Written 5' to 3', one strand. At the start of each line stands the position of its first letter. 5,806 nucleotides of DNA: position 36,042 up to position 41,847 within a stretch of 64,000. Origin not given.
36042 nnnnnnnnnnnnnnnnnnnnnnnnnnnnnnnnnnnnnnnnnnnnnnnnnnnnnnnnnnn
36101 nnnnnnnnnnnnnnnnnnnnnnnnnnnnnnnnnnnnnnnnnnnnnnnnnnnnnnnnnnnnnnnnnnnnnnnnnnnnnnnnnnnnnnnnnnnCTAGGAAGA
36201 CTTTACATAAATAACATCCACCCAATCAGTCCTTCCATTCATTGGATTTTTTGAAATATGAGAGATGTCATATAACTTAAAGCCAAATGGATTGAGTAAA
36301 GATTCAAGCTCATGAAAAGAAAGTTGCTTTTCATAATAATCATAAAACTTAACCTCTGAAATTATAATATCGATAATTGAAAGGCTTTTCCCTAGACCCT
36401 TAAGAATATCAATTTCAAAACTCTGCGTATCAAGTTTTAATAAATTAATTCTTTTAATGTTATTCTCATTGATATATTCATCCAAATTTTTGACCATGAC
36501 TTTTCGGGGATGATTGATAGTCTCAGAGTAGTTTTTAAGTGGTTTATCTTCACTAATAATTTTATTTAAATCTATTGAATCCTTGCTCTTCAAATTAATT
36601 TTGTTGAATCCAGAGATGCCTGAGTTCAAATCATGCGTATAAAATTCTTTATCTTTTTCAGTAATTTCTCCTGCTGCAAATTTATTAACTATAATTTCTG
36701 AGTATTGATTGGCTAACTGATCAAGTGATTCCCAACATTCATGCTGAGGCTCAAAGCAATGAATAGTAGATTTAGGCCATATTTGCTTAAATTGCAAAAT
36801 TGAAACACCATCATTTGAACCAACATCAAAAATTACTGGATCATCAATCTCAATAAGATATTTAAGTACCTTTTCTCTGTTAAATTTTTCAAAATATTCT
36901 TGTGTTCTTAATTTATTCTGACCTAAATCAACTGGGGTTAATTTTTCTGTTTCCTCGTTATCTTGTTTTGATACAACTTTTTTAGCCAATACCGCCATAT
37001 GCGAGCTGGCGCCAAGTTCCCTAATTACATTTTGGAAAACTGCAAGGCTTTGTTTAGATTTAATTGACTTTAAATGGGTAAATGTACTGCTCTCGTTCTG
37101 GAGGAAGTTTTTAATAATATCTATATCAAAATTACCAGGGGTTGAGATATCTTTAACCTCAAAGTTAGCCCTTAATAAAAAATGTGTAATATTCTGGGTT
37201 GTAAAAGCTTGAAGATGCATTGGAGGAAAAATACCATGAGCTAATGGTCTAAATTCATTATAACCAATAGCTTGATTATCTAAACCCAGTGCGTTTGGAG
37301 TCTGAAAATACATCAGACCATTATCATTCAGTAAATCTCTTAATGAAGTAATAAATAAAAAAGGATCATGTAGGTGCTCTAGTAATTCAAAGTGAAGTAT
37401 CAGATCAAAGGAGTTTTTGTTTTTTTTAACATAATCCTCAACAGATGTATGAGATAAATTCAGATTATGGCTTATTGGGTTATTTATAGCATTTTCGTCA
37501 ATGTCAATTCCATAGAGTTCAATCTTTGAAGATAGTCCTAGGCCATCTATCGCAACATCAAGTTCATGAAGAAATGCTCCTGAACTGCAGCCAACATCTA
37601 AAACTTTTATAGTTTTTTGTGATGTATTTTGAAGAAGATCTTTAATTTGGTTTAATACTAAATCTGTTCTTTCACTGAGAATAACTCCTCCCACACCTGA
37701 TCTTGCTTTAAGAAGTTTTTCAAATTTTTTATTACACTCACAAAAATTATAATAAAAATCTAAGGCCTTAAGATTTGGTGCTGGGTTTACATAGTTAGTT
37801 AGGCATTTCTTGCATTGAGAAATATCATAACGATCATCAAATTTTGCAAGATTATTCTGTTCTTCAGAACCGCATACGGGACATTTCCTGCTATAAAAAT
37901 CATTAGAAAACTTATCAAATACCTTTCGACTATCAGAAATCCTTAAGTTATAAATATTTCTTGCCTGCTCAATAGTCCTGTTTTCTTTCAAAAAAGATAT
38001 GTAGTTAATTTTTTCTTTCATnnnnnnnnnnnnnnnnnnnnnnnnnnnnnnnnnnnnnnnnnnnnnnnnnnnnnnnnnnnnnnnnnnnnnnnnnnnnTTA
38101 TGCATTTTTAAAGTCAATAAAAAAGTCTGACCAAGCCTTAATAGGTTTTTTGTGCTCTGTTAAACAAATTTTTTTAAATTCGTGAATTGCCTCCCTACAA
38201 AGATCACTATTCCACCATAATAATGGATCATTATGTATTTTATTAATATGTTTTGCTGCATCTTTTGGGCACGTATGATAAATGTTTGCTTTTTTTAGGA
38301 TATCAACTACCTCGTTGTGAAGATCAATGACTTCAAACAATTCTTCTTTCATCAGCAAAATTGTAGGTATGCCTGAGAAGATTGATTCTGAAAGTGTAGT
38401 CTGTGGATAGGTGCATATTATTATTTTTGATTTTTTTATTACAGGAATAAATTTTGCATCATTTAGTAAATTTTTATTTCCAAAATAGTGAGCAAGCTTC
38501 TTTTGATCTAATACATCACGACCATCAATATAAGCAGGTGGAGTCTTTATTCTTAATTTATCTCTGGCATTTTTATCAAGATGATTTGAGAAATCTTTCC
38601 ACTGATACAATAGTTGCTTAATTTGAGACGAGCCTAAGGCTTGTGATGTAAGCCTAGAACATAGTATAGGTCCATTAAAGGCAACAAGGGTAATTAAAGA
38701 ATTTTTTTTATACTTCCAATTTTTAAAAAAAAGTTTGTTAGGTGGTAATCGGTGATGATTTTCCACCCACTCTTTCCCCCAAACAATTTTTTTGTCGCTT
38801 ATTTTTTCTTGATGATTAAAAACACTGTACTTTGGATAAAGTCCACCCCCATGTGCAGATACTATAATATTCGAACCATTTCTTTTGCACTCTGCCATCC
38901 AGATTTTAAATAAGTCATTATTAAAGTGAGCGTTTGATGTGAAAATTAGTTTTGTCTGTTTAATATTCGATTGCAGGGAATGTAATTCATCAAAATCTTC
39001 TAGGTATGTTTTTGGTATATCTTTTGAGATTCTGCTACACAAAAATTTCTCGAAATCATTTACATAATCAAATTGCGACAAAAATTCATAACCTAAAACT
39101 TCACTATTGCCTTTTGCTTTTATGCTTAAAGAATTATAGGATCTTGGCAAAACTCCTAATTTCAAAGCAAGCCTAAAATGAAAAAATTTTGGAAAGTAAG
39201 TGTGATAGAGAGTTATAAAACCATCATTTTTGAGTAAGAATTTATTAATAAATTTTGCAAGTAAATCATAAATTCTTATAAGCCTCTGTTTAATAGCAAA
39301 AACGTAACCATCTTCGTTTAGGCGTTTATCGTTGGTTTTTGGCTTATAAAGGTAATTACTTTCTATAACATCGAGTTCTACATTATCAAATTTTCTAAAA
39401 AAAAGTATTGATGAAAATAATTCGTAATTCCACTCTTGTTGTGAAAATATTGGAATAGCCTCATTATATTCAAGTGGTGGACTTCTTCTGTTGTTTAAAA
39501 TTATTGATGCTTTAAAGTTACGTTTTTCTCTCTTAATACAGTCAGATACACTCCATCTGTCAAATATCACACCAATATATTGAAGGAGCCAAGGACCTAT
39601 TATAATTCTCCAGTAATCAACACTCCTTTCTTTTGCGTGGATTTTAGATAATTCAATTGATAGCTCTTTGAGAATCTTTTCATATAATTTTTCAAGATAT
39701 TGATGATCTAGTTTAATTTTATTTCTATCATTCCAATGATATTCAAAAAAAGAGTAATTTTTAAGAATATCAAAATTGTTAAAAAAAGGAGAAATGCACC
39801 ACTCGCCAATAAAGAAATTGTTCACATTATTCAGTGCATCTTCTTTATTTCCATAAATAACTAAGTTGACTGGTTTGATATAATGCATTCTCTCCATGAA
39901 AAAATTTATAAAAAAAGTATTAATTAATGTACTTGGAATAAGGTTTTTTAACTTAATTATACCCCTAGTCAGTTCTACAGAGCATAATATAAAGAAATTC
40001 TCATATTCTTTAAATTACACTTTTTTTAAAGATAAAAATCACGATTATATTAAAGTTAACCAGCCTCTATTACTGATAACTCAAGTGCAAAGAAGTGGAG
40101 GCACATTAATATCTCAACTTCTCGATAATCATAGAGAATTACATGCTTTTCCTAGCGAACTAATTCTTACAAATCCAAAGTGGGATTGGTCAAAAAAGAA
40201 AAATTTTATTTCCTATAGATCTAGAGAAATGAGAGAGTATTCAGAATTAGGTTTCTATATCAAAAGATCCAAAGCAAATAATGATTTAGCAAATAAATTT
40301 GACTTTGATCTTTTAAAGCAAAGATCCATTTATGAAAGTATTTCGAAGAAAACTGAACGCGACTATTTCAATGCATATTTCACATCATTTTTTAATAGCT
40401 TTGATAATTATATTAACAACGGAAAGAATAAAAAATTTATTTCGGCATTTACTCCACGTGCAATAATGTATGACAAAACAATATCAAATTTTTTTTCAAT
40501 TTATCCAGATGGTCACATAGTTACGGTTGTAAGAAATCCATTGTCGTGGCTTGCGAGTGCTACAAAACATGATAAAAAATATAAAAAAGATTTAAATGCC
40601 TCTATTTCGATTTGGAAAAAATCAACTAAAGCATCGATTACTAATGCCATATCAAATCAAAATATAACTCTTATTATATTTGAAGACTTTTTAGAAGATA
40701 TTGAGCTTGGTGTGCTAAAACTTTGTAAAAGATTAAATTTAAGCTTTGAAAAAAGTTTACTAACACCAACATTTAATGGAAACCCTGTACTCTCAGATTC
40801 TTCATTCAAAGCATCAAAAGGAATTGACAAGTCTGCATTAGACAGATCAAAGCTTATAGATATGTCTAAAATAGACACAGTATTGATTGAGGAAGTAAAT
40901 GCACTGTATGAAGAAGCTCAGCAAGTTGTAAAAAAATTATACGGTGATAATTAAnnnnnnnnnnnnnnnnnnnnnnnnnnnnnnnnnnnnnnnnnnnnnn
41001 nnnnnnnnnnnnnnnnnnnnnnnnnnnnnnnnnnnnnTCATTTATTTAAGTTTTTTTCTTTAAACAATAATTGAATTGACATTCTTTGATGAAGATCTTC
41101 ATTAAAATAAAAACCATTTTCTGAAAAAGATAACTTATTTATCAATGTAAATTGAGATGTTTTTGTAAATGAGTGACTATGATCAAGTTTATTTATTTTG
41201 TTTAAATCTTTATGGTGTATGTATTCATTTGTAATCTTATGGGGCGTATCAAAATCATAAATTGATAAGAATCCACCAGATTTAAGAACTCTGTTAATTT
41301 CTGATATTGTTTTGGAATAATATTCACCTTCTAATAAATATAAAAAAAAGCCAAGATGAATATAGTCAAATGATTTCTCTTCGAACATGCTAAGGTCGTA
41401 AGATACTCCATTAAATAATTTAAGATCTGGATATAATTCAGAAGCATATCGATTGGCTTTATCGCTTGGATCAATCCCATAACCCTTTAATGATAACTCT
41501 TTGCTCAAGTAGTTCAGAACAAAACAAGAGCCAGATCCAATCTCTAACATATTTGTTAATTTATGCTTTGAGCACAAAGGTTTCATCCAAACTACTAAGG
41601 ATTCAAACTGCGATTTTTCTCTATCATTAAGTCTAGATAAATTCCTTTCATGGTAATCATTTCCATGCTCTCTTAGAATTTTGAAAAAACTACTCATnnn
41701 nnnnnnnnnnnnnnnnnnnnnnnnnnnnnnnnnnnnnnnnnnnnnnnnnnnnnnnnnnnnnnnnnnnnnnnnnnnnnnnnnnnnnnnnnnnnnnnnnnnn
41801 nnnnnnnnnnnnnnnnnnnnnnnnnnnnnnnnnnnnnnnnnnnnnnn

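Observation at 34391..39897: Two divergent ~600-aa paralogs of unknown function bracket a double methyltransferase: candidate novel transferase family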

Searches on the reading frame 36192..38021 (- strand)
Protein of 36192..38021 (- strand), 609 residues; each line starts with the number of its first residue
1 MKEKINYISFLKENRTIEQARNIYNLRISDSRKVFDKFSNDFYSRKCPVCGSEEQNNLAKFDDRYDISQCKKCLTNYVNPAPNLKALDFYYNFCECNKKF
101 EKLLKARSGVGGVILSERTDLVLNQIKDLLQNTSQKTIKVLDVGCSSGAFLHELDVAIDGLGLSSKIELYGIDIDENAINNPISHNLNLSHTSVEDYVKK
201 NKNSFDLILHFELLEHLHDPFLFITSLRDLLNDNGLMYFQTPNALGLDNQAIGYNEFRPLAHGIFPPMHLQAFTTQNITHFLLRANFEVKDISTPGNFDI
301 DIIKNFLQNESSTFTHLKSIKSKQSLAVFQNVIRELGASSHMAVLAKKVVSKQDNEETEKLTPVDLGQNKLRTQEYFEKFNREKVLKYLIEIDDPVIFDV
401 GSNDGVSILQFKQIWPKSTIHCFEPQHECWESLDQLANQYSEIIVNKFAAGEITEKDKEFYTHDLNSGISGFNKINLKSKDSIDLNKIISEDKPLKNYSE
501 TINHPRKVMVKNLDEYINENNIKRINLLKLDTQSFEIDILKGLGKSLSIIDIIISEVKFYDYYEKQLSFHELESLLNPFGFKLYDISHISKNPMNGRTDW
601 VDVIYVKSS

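Call 6: search_protein_families(library=ncbifam, proteins=[window:36192-38021:-], max_evalue=0.01)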
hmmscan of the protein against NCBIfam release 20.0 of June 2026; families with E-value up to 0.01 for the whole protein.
window:36192-38021:- (609 aa): 17 families
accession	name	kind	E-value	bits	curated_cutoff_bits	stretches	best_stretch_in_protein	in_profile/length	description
TIGR01444.1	fkbM_fam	subfamily_domain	2.2e-18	67.1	37.7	1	396-556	1-141/143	FkbM family methyltransferase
TIGR01983.1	UbiG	equivalog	9.8e-14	51.2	102.95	1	120-243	31-155/228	bifunctional 2-polyprenyl-6-hydroxyphenol methylase/3-demethylubiquinol 3-O-methyltransferase UbiG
NF011650.0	PRK15068.1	equivalog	6.4e-08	31.8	209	1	120-241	108-227/324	tRNA 5-methoxyuridine(34)/uridine 5-oxyacetic acid(34) synthase CmoB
NF008264.0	PRK11036.1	equivalog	3.8e-07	29.8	366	1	118-249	26-159/261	tRNA uridine 5-oxyacetic acid(34) methyltransferase CmoM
TIGR04345.1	ovoA_Cterm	equivalog_domain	3.9e-07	29.9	170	1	199-241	129-171/242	putative 4-mercaptohistidine N1-methyltransferase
TIGR00452.1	TIGR00452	equivalog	6.8e-07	28.4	275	1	120-239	103-219/316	tRNA 5-methoxyuridine(34)/uridine 5-oxyacetic acid(34) synthase CmoB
TIGR03587.1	Pse_Me-ase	hypoth_equivalog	6.9e-07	29.6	112.05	1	130-220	38-121/204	pseudaminic acid biosynthesis-associated methylase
TIGR02081.1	metW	equivalog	2.6e-05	23.8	189.5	1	128-217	9-88/194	methionine biosynthesis protein MetW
NF004851.0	PRK06202.1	equivalog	4.4e-05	23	243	1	127-220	52-145/237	hypothetical protein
TIGR04543.1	ketoArg_3Met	equivalog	4.9e-05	22.5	425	1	108-204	123-219/336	2-ketoarginine methyltransferase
TIGR02072.1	BioC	equivalog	0.00011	22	184.95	1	128-242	25-135/244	malonyl-ACP O-methyltransferase BioC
TIGR04290.1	meth_Rta_06860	hypoth_equivalog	0.00038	20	300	1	136-246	49-156/226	TIGR04290 family methyltransferase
TIGR00406.1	prmA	equivalog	0.0022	17.5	183.15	1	129-200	152-213/288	50S ribosomal protein L11 methyltransferase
NF008300.0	PRK11088.1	equivalog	0.0032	17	303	1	125-181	73-127/272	23S rRNA (guanine(745)-N(1))-methyltransferase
TIGR02469.1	CbiT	equivalog_domain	0.0043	17.3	78.3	0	135-189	18-65/124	precorrin-6Y C5,15-methyltransferase (decarboxylating) subunit CbiT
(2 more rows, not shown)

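Call 7: search_protein_families(library=pfam, proteins=[window:36192-38021:-], max_evalue=1)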
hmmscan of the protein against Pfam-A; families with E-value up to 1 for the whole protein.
window:36192-38021:- (609 aa): 17 families
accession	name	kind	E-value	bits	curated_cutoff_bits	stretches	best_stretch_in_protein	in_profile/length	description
PF13489.12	Methyltransf_23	-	1.8e-19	70.5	27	1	127-289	10-161/164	Methyltransferase domain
PF05050.19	Methyltransf_21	-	9.7e-16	58.8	22.7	1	399-583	1-173/173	Methyltransferase FkbM domain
PF13847.12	Methyltransf_31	-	1.9e-13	50.8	27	1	136-243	3-113/145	Methyltransferase domain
PF08242.18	Methyltransf_12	-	5e-11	43.6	30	1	141-236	1-97/98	Methyltransferase domain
PF08241.18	Methyltransf_11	-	6.2e-09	36.8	21.2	1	141-239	1-95/95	Methyltransferase domain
PF13649.12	Methyltransf_25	-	3.6e-08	34.4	27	1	140-235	1-97/97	Methyltransferase domain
PF07021.18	MetW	-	0.00022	21.4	21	1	131-220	8-91/193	Methionine biosynthesis protein MetW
PF06325.19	PrmA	-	0.00057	19.9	22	1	129-196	154-213/296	Ribosomal protein L11 methyltransferase (PrmA)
PF01739.24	CheR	-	0.0063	16.4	27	1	122-182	15-80/195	CheR methyltransferase, SAM binding domain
PF05219.18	DREV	-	0.029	13.9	26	1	115-235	73-182/265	DREV methyltransferase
PF05401.17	NodS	-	0.055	13.7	24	1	134-230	41-132/201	Nodulation protein S (NodS)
PF01728.25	FtsJ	-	0.073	13.4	24.1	1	135-209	20-96/181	FtsJ-like methyltransferase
PF21542.2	TetR_C_42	-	0.16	12.8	27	1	3-47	18-61/101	Tetracyclin repressor-like, C-terminal domain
PF04009.17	DUF356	-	0.16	12.7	29.9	1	393-442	56-105/106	Protein of unknown function (DUF356)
PF03682.18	UPF0158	-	0.2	12.1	21.1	1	269-390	13-135/157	Uncharacterised protein family (UPF0158)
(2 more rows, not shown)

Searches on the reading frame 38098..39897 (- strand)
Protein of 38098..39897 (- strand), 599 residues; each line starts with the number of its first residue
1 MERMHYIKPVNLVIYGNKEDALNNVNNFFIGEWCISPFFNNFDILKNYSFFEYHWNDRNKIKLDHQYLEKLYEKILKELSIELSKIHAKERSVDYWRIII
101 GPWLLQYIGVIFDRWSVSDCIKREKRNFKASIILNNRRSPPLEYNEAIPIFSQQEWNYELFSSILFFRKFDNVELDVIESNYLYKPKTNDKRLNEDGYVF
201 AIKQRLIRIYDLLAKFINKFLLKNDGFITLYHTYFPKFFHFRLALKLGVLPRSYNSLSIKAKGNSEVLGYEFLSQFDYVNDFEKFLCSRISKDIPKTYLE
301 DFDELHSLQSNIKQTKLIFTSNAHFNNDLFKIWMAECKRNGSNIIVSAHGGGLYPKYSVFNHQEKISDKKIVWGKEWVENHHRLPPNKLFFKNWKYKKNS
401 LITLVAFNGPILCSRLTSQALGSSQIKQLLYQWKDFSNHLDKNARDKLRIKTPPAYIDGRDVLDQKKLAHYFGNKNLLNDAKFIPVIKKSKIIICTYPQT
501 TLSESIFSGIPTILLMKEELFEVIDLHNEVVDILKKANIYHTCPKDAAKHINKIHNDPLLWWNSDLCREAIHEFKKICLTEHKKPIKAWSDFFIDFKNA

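Call 6: search_protein_families(library=ncbifam, proteins=[window:38098-39897:-], max_evalue=0.01)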
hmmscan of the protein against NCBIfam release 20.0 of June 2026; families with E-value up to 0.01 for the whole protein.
window:38098-39897:- (599 aa): 1 family
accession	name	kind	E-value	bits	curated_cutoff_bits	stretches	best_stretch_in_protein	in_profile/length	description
TIGR04331.1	o_ant_LIC12162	subfamily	8.7e-98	328.5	225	1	13-593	2-585/585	LIC12162 family transferase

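Call 7: search_protein_families(library=pfam, proteins=[window:38098-39897:-], max_evalue=1)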
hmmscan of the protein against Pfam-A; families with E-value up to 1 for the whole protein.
window:38098-39897:- (599 aa): 0 families

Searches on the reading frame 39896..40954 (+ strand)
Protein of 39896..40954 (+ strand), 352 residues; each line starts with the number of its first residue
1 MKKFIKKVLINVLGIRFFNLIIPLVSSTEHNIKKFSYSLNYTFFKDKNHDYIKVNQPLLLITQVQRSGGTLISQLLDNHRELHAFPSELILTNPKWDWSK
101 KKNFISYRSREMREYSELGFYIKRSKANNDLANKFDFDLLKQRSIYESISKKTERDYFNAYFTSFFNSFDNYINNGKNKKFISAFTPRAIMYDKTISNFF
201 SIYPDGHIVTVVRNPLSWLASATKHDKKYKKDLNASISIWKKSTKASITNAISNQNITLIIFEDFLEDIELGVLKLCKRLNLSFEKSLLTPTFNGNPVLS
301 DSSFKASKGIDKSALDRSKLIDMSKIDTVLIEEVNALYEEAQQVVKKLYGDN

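Call 13: search_protein_families(library=pfam, proteins=[window:39896-40954:+], max_evalue=0.001)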
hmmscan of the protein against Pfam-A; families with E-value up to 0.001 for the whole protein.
window:39896-40954:+ (352 aa): 1 family
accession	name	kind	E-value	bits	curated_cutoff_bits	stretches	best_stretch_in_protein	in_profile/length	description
PF13469.12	Sulfotransfer_3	-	5.6e-12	46.8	27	1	59-285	2-215/216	Sulfotransferase family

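Call 15: search_protein_families(library=ncbifam, proteins=[window:39896-40954:+], max_evalue=0.001)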
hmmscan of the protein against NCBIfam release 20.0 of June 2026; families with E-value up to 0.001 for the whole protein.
window:39896-40954:+ (352 aa): 0 families

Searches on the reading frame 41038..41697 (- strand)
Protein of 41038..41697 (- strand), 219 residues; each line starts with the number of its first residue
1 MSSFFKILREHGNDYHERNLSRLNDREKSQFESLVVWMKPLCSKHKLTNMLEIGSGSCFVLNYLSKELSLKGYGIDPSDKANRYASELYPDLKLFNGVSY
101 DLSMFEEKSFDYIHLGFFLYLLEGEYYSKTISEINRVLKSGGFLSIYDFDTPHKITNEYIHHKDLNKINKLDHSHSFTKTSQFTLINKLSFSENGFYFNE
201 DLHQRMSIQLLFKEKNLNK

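Call 13: search_protein_families(library=pfam, proteins=[window:41038-41697:-], max_evalue=0.001)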
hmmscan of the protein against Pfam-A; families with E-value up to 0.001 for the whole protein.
window:41038-41697:- (219 aa): 4 families
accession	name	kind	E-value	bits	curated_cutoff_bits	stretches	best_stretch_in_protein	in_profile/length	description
PF08241.18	Methyltransf_11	-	2.9e-12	47.5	21.2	1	51-145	1-94/95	Methyltransferase domain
PF13649.12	Methyltransf_25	-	6.2e-10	40.1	27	1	51-142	2-97/97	Methyltransferase domain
PF08242.18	Methyltransf_12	-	5.8e-08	33.8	30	1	51-144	1-98/98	Methyltransferase domain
PF13847.12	Methyltransf_31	-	2.3e-05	24.6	27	1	45-157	2-124/145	Methyltransferase domain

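Call 15: search_protein_families(library=ncbifam, proteins=[window:41038-41697:-], max_evalue=0.001)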
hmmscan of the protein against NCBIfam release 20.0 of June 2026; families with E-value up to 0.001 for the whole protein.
window:41038-41697:- (219 aa): 8 families
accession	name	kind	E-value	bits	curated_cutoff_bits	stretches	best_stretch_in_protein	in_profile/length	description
NF045667.1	MTase_DVU1556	equivalog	4.9e-11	42.5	155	1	41-154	17-127/213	DVU_1556 family methyltransferase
NF001244.0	PRK00216.1-5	equivalog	3.7e-08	32.9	216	1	36-167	35-174/236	bifunctional demethylmenaquinone methyltransferase/2-methoxy-6-polyprenyl-1,4-benzoquinol methylase UbiE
TIGR01934.1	MenG_MenH_UbiE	subfamily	9.3e-07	28.4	158.35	1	41-156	31-151/223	ubiquinone/menaquinone biosynthesis methyltransferase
NF043040.1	corrin_prot_MT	hypoth_equivalog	4.6e-06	26.2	180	1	48-161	43-162/216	corrinoid protein-associated methyltransferase CpaM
NF008300.0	PRK11088.1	equivalog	3.4e-05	23.5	303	1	43-190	82-224/272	23S rRNA (guanine(745)-N(1))-methyltransferase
NF001243.0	PRK00216.1-4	equivalog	4.9e-05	22.8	235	1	89-154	97-159/237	demethylmenaquinone methyltransferase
NF004851.0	PRK06202.1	equivalog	5.7e-05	22.6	243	1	32-129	46-149/237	hypothetical protein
TIGR02752.1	MenG_heptapren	equivalog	0.00018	21.1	419.85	1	88-156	94-159/231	demethylmenaquinone methyltransferase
